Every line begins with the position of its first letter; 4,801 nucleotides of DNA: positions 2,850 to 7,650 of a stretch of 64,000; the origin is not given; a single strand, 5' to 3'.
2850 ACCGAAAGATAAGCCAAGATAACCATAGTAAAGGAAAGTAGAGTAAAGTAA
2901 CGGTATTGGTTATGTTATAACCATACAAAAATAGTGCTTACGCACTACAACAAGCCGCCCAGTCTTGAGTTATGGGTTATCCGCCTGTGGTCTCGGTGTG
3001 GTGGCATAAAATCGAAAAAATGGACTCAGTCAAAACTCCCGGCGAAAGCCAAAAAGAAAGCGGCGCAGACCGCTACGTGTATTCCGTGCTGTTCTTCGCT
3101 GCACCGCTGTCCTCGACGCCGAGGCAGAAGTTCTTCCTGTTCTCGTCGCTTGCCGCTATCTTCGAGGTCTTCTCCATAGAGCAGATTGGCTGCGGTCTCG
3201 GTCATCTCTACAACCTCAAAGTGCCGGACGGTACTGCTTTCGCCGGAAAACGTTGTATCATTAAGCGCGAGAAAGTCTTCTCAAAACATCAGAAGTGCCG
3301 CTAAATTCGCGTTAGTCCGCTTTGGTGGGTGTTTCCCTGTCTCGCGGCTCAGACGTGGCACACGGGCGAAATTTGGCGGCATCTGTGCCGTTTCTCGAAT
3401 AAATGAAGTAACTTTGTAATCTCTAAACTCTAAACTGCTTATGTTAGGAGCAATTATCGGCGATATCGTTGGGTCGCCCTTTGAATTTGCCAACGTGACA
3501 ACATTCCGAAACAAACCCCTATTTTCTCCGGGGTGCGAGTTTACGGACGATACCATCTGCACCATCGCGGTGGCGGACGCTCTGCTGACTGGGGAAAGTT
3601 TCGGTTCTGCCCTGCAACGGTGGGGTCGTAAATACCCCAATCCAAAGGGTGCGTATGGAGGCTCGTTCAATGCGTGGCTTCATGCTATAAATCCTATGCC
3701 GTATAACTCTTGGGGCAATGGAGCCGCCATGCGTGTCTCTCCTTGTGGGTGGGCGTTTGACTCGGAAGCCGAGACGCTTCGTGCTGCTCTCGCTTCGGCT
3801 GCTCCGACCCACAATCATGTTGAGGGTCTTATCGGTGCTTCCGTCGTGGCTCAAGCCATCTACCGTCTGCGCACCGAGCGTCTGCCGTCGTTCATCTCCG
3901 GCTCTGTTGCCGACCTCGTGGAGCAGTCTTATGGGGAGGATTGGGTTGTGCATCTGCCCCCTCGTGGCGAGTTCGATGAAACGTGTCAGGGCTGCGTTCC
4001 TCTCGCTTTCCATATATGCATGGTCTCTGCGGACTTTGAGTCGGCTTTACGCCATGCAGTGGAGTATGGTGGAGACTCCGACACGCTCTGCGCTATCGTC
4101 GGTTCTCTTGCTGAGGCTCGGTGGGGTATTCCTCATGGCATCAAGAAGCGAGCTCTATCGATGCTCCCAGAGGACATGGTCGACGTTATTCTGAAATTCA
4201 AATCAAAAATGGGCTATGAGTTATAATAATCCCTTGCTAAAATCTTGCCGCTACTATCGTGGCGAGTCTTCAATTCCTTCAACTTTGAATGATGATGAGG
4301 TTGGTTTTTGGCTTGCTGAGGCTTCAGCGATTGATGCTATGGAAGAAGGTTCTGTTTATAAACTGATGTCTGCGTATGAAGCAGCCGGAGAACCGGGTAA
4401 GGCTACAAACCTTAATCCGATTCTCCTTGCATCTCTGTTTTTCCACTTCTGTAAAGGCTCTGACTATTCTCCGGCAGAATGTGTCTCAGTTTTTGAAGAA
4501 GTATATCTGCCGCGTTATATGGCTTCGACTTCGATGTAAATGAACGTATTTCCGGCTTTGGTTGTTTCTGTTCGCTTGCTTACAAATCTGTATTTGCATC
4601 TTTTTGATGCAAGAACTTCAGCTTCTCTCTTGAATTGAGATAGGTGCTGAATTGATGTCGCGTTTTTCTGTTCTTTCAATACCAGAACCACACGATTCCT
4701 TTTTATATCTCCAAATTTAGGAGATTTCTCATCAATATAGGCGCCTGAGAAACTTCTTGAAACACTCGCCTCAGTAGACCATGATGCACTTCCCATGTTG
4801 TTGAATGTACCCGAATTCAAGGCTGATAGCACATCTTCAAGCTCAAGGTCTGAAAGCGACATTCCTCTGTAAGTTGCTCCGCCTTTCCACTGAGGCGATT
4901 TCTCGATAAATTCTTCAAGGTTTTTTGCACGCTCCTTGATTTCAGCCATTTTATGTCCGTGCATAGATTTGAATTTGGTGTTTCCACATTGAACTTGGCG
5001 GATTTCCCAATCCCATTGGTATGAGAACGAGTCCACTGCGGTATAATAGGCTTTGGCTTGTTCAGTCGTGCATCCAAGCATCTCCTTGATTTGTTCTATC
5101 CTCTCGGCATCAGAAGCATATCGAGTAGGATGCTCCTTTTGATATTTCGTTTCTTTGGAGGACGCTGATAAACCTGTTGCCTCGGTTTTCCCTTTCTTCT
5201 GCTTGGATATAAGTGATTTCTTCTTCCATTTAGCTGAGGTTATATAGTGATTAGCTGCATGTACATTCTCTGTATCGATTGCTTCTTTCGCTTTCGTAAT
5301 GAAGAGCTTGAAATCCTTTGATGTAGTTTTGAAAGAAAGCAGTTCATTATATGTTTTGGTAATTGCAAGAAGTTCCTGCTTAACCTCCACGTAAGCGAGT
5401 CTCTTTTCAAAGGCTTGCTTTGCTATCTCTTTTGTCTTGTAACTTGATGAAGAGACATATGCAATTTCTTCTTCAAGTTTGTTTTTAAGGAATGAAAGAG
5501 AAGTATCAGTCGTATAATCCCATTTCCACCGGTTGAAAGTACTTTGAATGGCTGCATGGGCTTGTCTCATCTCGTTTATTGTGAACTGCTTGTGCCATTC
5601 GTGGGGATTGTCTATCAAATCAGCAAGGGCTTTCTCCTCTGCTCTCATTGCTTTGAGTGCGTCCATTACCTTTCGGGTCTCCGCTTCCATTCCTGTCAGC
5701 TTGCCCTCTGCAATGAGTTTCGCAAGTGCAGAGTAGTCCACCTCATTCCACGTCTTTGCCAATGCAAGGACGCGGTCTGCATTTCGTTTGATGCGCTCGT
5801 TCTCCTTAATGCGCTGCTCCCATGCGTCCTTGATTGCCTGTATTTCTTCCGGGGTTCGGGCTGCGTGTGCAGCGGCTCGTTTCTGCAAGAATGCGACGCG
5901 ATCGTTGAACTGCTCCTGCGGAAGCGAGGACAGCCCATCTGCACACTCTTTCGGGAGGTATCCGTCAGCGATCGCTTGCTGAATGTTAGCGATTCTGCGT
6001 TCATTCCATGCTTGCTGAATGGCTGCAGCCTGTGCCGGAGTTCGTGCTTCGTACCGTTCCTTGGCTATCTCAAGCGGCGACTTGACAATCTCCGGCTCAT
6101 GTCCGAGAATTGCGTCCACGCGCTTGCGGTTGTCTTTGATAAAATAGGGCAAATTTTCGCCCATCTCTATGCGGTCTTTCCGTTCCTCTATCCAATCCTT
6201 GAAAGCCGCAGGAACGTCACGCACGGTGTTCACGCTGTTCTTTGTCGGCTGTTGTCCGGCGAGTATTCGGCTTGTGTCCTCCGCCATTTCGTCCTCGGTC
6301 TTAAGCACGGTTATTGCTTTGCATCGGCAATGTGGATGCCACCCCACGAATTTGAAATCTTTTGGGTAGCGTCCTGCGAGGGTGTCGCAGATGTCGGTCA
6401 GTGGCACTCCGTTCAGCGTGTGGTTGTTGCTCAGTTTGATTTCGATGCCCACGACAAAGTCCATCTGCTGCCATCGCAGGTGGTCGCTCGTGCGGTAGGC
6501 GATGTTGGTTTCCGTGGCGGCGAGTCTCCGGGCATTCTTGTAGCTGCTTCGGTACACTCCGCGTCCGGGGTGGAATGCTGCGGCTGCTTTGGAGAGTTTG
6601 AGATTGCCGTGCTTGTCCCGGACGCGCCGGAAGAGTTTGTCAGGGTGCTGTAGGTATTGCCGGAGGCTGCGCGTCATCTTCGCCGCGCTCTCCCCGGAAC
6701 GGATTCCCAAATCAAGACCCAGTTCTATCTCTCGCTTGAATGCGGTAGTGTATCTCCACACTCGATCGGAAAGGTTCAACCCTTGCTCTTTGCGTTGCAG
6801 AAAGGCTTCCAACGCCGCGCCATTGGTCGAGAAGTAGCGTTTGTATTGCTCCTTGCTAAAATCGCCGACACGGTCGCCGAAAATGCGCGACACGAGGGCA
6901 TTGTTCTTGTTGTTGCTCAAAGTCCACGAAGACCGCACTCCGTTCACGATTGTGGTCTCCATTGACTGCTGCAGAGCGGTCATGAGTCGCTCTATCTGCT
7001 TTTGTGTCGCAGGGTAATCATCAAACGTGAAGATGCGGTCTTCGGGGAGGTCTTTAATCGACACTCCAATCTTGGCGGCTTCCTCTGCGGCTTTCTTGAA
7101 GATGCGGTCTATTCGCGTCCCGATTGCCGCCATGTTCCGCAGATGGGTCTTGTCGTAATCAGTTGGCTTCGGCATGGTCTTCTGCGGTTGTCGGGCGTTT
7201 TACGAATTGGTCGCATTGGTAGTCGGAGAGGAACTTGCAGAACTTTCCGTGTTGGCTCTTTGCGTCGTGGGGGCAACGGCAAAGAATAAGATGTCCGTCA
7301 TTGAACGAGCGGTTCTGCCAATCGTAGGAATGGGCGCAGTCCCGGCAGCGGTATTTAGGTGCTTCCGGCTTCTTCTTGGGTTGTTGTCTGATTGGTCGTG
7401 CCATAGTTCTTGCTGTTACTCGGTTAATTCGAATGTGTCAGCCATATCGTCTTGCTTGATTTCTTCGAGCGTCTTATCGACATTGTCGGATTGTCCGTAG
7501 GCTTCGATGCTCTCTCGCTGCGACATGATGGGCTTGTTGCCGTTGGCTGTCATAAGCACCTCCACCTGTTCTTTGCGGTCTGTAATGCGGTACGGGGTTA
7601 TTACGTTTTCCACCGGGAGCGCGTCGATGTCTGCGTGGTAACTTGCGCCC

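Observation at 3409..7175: Capsid-associated MuF protein fused to an R-S-E ADP-ribosyltransferase, converging on a separately promoted ADP-ribosylglycohydrolase and a coupled small ORF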

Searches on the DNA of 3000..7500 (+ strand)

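Call 6: search_dna_similar(query=window:3000-7500:+, collection=phages, mode=near, max_rows=20)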
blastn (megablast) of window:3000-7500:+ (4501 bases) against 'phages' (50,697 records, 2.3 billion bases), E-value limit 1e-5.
No match.
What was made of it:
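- Tried and rejected: Megablast of 3000-7500 against phage records: no match (call 6).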

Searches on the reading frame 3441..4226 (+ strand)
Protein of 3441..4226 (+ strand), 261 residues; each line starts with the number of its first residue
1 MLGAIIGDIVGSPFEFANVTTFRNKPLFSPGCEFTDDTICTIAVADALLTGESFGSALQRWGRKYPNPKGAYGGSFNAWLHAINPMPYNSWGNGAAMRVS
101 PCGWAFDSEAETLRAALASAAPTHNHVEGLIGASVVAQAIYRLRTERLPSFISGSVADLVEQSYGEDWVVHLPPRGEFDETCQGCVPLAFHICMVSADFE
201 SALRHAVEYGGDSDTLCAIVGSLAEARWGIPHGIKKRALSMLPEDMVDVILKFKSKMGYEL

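Call 3: search_protein_families(library=pfam, proteins=[window:3441-4226:+], max_evalue=0.1)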
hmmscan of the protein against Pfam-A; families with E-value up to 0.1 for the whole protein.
window:3441-4226:+ (261 aa): 1 family
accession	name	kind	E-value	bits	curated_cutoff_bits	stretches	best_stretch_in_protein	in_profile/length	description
PF03747.19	ADP_ribosyl_GH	-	2e-33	116.8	26.2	1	1-230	3-281/287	ADP-ribosylglycohydrolase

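Call 4: search_protein_families(library=phrogs, proteins=[window:3441-4226:+], max_evalue=0.01)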
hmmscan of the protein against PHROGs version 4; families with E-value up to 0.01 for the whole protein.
window:3441-4226:+ (261 aa): 2 families
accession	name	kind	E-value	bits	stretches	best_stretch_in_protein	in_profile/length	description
phrog_6572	-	other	1.9e-55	189.4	1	1-254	12-305/325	ADP-ribosylglycohydrolase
phrog_22100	-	unknown function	2.7e-11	44.3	2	83-145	108-169/306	-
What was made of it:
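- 3441..4226 (+): ADP-ribosylglycohydrolase, 261 aa (BAH-like enzymatic immunity). PF03747 E 2e-33 (call 3). phrog_6572 E 2e-55 (call 4).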

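Call 68: search_solved_structures(query=window:3441-4223:+, max_evalue=0.001, show_alignments=1)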
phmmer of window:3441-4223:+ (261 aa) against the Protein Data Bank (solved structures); distinct sequences matched with E-value up to 0.001: 16.
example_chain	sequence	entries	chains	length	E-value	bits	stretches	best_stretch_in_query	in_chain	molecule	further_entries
2cwc_A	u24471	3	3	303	2.8e-08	36.5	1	26-240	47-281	ADP-ribosylglycohydrolase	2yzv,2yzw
2woe_A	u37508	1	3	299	6.5e-08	35.3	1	75-231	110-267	ADP-RIBOSYL-[DINITROGEN REDUCTASE] GLYCOHYDROLASE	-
2qty_A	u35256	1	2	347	7.2e-08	35.2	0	33-141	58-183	Poly(ADP-ribose) glycohydrolase ARH3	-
2woc_A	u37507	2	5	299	7.7e-08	35.1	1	76-231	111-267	ADP-RIBOSYL-[DINITROGEN REDUCTASE] GLYCOHYDROLASE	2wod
1t5j_A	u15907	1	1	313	1.4e-07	34.3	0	33-140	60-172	Hypothetical protein MJ1187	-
2foz_A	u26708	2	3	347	2.1e-07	33.6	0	30-142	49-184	ADP-ribosylhydrolase like 2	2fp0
2g4k_A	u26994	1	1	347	2.1e-07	33.6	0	30-142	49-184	ADP-ribosylhydrolase 3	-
5zqy_A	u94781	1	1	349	2.2e-07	33.6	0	30-142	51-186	Poly(ADP-ribose) glycohydrolase ARH3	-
9rfd_A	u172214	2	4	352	2.2e-07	33.6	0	30-141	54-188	ADP-ribosylhydrolase ARH3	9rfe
6d36_C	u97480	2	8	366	2.7e-07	33.3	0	30-141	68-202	Poly(ADP-ribose) glycohydrolase ARH3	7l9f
6g1p_A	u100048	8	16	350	4.1e-07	32.7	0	3-157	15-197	ADP-ribosylhydrolase like 2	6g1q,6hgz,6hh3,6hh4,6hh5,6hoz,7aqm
7akr_AAA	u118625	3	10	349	4.7e-07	32.5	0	32-141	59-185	ADP-ribose glycohydrolase ARH3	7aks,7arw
6d3a_C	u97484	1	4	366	9.8e-07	31.4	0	30-141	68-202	Poly(ADP-ribose) glycohydrolase ARH3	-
7l9h_C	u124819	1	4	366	2.7e-06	30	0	34-141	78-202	ADP-ribose glycohydrolase ARH3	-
7l9i_C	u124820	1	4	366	3.6e-06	29.6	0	30-141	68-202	ADP-ribose glycohydrolase ARH3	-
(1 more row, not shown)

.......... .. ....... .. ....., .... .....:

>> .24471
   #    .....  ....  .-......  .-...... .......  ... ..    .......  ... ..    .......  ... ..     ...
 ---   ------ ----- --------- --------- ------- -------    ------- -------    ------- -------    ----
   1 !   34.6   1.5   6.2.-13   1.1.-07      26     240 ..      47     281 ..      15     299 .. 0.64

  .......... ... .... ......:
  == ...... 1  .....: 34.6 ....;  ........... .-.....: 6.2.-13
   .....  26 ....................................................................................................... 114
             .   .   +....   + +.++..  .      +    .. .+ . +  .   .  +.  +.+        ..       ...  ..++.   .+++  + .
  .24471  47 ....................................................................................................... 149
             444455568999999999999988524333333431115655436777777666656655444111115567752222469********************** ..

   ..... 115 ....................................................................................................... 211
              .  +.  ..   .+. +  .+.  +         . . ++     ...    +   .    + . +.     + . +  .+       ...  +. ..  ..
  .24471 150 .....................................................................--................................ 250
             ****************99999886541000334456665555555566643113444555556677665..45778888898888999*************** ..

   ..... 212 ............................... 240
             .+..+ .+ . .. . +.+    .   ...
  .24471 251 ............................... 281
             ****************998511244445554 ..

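Call 83: search_protein_families(library=ncbifam, proteins=[window:3441-4226:+], max_evalue=0.01)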
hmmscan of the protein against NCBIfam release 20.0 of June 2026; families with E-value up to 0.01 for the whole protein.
window:3441-4226:+ (261 aa): 2 families
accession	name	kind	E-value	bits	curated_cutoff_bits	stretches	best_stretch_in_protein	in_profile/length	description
TIGR02662.1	dinitro_DRAG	equivalog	5.4e-12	45.5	337.05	1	33-250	52-275/287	ADP-ribosyl-[dinitrogen reductase] hydrolase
NF041672.1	ADPriboarghdlase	equivalog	0.0065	15.3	490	0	1-54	74-133/361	ADP-ribosylarginine hydrolase Tri1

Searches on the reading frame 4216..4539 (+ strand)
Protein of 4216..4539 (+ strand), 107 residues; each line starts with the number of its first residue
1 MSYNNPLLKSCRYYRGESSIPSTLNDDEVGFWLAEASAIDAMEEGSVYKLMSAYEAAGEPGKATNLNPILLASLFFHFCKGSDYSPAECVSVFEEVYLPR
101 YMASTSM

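Call 3: search_protein_families(library=pfam, proteins=[window:4216-4539:+], max_evalue=0.1)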
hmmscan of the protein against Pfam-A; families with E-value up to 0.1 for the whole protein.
window:4216-4539:+ (107 aa): 0 families

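Call 4: search_protein_families(library=phrogs, proteins=[window:4216-4539:+], max_evalue=0.01)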
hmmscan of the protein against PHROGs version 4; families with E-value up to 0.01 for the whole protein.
window:4216-4539:+ (107 aa): 1 family
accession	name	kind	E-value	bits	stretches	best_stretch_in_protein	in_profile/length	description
phrog_19606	-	unknown function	1.3e-08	36.1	1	3-102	2-105/107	-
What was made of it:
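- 4216..4539 (+): 107-aa Bsi-family small alpha-helical protein (non-enzymatic immunity candidate). phrog_19606 E 1.3e-8 (call 4).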

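Call 31: find_related_loci(query=A2, collection=viral_contigs, flank=7000)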
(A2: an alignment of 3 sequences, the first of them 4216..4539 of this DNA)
Query A2 (107 aa) in viral_contigs; peptide patterns used: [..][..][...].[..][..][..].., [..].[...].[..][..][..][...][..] (x = any residue, [..] = any of these).
73 stretches matched a pattern; 6 encode a relative of the query (tblastn E <= 1e-3); 6 distinct loci.
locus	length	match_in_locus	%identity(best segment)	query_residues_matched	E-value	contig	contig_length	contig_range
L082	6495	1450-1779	29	1-107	4e-12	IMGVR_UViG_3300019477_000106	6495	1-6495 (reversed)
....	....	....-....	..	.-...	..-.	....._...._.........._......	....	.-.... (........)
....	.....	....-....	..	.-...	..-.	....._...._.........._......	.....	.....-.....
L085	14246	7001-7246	38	1-77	2e-7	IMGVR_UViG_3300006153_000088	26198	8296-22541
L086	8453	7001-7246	38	1-77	2e-7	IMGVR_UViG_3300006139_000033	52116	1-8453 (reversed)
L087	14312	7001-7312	28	4-104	4e-5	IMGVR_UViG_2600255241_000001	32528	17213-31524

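Call 32: find_homologous_proteins(query=A2, max_evalue=0.001)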
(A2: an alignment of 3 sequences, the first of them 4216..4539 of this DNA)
Query A2 (3 sequences) (107 aa, profile of the alignment): 45 proteins with E <= 0.001 among 141 candidates.
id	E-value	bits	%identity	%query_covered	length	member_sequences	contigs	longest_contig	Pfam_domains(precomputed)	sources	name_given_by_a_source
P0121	3.5e-43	164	100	100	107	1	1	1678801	-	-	-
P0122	6.5e-42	160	28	94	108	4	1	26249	-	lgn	-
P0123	8.9e-39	150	31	97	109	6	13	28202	-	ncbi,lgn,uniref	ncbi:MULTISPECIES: hypothetical protein [Bacteroidales]|uniref:hypothetical protein n=1 Tax=Bacteroi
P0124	2.3e-38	149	33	96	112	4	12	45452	-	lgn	-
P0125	1.1e-37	147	32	97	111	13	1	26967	-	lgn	-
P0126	1.2e-37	147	35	96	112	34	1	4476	-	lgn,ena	-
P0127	4.5e-37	145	34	97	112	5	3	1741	-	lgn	-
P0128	4.6e-36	141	33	96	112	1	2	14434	-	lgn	-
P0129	5.1e-36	141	32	97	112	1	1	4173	-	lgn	-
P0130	6.4e-36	141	32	72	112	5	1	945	-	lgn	-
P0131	1.8e-35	140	31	92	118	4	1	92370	-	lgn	-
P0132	4.2e-35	138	32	96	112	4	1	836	-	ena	-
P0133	5.2e-35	138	29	91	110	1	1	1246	-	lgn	-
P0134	5.9e-35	138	27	97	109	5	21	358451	-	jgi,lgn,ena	jgi:hypothetical protein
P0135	7.0e-35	138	30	92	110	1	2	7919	-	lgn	-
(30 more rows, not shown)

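Call 48: find_encoding_contigs(protein=window:4216-4539:+, flank=10000, max_places=3)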
Protein window:4216-4539:+ (107 aa): no gene with exactly this product is on record in the collection.
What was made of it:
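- Tried and rejected: Exact look-up of the window's 107-aa protein in assemblies: not on record (call 48).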

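Call 71: search_protein_representatives(alignment_id=A3)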
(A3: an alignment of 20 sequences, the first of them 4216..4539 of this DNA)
Query: 20 sequences, 109 profile positions. Proteins with E-value up to 0.001 (for the whole library): 785; up to 1e-10: 490; up to 1e-30: 21. The best 150 are listed.
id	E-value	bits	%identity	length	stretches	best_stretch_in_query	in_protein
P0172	8.3e-68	241.7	-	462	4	4-107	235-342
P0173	8.9e-53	193.3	-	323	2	4-106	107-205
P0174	1.6e-50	186.1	-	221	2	3-108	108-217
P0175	4.4e-46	171.8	-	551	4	2-107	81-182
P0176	1.5e-45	170.1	-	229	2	7-107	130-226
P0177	1.7e-40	153.8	-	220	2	1-106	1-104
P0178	4.2e-39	149.3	-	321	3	4-103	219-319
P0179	2.3e-38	147.0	-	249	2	1-106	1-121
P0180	1.3e-37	144.6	-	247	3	2-106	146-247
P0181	5.8e-37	142.4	-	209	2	5-106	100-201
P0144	7.3e-35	135.7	-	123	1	4-89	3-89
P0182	4.3e-34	133.2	-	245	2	4-108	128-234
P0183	1.2e-33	131.7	-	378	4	29-106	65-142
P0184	1.3e-33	131.6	-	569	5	5-107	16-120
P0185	2.8e-33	130.6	-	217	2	2-107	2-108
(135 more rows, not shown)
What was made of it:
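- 4216..4539 (+): Family of 785 representative clusters (call 71).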

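Call 74: predict_structure(alignment_id=A3)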
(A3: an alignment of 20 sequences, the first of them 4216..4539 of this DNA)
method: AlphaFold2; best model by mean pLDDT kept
length: 107 residues; sequences in the alignment: 20
mean_pLDDT: 73.7   pTM: 0.58
mean pLDDT of the five models: 73.7, 72.1, 67.5, 66.7, 66.3
residues with pLDDT >= 90: 0; 70-90: 76; 50-70: 30; < 50: 1
segments of 3 or more residues with pLDDT < 50: none
pLDDT, mean of each block of 10 residues (from residue 1): 62 76 85 80 72 73 63 72 78 80 66
secondary structure, 60 per line:
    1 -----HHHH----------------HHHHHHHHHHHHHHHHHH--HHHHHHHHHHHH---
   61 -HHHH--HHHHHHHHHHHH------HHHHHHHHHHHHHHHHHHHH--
elements in order: H6-9 H26-43 H46-57 H62-65 H68-79 H86-105
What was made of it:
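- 4216..4539 (+): AF2 all-alpha, pLDDT 74 (call 74).
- On Bsi (Bxa structural immunity): AF2 model has six helices and no strands, pLDDT 74 (call 74).
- The 107-aa protein is predicted all-alpha, as described for Bsi (call 74).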

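Call 79: search_protein_families(library=pfam, proteins=[window:4216-4539:+], max_evalue=1)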
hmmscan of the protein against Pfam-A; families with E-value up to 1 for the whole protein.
window:4216-4539:+ (107 aa): 0 families

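Call 83: search_protein_families(library=ncbifam, proteins=[window:4216-4539:+], max_evalue=0.01)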
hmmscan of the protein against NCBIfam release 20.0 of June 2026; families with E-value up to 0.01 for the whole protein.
window:4216-4539:+ (107 aa): 0 families
